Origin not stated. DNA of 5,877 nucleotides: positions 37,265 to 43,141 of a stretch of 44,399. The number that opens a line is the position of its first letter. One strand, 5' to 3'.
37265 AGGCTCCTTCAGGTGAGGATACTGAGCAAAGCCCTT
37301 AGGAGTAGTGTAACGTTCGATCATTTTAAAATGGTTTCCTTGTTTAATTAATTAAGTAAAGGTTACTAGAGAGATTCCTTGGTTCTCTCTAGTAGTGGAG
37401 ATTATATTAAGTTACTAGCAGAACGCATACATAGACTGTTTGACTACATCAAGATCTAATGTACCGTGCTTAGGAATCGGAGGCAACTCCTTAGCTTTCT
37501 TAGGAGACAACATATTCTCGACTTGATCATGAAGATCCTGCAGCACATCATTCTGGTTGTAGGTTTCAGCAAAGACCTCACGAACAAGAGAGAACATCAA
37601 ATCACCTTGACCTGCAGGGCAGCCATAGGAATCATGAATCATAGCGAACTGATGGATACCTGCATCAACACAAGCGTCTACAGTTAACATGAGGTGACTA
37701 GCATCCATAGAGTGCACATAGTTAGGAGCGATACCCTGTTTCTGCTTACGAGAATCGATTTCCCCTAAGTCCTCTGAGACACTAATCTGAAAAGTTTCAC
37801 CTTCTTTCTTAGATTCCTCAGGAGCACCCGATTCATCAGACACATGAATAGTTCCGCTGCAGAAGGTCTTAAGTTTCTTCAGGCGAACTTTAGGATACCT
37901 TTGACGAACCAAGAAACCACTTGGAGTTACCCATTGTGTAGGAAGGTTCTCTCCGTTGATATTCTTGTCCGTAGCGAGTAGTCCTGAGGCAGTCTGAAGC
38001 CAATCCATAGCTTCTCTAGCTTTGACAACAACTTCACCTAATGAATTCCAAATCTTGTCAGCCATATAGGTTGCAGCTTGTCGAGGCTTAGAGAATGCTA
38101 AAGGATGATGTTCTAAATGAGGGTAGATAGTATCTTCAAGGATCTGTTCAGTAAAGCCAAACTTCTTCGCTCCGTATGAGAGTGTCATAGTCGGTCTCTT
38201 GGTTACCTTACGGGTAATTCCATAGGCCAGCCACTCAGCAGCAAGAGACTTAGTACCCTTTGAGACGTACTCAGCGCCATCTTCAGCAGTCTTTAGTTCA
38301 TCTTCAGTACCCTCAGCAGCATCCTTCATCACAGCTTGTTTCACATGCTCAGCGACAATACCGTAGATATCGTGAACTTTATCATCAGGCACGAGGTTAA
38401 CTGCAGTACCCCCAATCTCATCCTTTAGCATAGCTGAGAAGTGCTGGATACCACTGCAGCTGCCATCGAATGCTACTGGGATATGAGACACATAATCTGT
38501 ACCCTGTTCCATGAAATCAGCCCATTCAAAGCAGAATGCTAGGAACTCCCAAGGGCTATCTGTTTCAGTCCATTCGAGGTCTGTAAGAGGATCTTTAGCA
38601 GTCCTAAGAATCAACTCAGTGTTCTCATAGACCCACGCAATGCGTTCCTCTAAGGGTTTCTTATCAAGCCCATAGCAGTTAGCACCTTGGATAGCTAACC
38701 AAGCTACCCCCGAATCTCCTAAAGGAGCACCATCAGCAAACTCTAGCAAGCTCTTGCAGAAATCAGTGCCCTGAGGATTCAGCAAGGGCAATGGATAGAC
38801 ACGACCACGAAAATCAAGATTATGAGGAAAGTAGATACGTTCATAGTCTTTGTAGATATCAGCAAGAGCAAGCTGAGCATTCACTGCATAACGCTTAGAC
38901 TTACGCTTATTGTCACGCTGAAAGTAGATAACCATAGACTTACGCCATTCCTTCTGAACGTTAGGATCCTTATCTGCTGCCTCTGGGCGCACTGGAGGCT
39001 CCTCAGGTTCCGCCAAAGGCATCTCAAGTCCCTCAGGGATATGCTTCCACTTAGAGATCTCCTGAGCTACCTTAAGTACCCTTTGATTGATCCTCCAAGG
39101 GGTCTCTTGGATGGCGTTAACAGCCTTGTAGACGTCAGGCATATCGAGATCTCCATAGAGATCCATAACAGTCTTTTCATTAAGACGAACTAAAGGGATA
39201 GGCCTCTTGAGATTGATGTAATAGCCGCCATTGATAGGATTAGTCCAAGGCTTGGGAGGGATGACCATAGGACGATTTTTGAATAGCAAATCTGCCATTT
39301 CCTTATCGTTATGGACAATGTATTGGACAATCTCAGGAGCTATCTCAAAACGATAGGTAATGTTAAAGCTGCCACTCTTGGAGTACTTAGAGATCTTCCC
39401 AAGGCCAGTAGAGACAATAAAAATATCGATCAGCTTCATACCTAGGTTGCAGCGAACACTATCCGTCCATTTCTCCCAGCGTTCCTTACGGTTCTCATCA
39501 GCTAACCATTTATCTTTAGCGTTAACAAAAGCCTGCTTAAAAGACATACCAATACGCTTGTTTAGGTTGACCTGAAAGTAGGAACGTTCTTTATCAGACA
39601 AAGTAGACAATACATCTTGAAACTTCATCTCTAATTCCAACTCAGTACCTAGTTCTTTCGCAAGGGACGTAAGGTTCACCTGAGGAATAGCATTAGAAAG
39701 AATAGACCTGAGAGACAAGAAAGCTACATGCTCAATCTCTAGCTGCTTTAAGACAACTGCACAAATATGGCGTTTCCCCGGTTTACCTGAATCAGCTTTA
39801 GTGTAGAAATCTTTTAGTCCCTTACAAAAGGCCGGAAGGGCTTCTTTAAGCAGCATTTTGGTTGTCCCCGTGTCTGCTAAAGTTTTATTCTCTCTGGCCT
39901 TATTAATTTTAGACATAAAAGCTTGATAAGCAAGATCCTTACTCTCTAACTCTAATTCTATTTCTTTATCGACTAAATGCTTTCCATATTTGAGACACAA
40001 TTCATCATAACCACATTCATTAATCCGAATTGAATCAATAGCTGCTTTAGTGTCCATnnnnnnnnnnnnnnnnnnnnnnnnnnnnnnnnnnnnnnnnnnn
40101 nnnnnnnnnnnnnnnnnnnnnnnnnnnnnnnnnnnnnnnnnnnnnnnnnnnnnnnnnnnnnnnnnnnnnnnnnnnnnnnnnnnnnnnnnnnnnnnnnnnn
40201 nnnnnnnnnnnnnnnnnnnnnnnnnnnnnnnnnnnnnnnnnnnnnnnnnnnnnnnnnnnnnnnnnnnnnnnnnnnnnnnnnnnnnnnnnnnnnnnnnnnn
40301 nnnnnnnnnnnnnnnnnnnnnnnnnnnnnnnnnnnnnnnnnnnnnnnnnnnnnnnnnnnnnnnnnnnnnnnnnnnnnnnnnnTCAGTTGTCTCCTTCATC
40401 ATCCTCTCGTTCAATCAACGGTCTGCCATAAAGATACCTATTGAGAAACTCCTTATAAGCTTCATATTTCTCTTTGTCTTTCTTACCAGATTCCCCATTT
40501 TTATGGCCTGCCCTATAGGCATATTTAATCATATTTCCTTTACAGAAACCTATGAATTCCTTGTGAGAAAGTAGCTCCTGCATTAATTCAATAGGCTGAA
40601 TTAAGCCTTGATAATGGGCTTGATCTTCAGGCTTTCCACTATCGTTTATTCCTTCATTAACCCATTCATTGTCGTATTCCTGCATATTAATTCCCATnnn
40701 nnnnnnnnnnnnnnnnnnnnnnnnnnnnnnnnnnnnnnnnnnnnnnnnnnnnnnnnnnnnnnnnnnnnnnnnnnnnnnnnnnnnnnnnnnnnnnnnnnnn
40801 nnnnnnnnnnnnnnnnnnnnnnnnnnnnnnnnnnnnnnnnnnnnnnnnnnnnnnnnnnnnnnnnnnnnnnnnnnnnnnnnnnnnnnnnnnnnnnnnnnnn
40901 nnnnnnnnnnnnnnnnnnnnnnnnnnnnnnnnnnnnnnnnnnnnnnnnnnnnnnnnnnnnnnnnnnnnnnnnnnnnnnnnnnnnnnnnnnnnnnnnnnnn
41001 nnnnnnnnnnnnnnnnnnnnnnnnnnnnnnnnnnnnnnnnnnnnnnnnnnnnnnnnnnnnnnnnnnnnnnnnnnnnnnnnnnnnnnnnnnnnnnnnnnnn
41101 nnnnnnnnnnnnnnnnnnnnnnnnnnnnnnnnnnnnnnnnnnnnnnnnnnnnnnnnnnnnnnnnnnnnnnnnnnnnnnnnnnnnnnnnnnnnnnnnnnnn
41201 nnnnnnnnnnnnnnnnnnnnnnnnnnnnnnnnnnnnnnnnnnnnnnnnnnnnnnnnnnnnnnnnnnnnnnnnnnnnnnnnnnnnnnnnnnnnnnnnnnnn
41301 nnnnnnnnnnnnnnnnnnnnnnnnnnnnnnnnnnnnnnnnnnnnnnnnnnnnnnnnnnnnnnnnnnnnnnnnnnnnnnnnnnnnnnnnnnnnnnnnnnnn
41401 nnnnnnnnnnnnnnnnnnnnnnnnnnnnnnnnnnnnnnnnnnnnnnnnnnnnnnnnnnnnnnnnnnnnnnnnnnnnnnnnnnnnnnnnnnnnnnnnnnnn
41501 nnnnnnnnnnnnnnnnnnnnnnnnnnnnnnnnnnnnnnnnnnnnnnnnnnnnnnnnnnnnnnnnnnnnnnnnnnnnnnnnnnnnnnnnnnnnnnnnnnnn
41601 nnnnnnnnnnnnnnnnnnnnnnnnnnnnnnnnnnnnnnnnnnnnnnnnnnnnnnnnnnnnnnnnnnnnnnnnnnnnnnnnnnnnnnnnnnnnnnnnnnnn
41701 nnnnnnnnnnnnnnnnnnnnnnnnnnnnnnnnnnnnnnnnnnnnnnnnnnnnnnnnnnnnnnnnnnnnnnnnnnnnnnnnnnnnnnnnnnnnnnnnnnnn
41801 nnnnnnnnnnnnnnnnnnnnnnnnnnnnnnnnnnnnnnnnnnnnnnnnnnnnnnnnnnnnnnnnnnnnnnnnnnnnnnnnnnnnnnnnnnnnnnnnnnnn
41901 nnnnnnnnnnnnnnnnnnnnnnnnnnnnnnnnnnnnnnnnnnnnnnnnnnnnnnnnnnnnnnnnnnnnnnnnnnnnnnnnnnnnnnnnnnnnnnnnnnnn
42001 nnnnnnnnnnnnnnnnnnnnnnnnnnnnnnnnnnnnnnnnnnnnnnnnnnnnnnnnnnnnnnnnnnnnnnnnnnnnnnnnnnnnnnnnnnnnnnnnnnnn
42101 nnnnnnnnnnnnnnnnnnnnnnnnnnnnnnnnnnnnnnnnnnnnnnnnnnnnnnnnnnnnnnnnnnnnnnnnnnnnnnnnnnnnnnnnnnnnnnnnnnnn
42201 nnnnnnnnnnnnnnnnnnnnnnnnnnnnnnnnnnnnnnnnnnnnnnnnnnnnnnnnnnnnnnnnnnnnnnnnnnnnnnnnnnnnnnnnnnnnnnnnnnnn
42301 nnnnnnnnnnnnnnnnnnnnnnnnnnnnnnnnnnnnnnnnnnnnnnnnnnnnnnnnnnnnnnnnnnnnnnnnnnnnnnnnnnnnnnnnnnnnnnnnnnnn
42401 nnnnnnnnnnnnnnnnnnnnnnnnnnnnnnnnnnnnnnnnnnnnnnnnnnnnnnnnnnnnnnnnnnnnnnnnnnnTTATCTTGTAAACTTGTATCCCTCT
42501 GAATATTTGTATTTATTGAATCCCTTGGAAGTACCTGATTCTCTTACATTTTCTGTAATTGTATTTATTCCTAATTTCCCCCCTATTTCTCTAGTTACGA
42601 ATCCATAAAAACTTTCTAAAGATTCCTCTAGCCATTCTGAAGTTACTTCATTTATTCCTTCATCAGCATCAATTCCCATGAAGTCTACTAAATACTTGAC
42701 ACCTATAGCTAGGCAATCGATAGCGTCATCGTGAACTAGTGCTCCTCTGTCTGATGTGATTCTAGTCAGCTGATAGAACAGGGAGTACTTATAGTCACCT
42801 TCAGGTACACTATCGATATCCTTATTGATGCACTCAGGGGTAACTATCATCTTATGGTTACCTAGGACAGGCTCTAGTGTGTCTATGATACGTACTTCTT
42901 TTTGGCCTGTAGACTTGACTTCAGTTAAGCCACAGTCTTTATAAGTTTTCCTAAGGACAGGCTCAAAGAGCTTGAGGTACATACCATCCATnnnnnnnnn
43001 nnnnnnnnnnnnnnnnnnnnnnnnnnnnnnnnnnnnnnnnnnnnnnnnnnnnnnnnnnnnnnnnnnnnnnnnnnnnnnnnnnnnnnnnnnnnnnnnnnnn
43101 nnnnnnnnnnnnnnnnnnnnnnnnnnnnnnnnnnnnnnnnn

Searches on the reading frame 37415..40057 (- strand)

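Call 11: search_protein_families(library=pfam, proteins=[window:37415-40057:-], max_evalue=0.01)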
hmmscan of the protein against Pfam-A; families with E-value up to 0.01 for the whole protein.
window:37415-40057:- (880 aa): 2 families
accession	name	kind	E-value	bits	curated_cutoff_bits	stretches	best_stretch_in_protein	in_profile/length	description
PF00940.24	RNA_pol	-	1.1e-108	364.3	22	1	445-851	2-373/448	DNA-dependent RNA polymerase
PF14700.11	RPOL_N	-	3.2e-15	56.8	30.1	1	81-316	53-332/334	DNA-directed RNA polymerase N-terminal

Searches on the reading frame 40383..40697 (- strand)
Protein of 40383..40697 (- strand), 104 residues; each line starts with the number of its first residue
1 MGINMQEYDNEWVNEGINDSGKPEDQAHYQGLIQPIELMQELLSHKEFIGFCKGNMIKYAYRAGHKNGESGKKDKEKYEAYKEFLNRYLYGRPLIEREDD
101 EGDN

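Call 10: search_protein_families(library=pfam, proteins=[window:40383-40697:-], max_evalue=0.01)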
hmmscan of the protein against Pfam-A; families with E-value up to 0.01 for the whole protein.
window:40383-40697:- (104 aa): 1 family
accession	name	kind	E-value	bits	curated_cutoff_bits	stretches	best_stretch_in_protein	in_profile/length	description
PF11753.13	DUF3310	-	4.3e-13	49.5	24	1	27-82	5-59/60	Protein of unknwon function (DUF3310)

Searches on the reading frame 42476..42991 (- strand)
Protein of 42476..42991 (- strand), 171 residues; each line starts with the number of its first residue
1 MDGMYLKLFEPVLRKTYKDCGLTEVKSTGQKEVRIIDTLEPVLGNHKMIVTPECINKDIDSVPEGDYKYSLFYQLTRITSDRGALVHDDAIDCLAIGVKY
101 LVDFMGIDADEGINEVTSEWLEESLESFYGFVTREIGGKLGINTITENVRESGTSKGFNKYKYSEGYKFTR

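Call 10: search_protein_families(library=pfam, proteins=[window:42476-42991:-], max_evalue=0.01)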
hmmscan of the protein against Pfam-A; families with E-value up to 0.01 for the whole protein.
window:42476-42991:- (171 aa): 1 family
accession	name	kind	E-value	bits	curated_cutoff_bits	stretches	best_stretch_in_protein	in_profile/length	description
PF22530.2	Terminase-T7_RNaseH-like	-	2.1e-10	41.3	27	1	2-48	63-108/108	Terminase Bacteriophage T7, Ribonuclease H-like domain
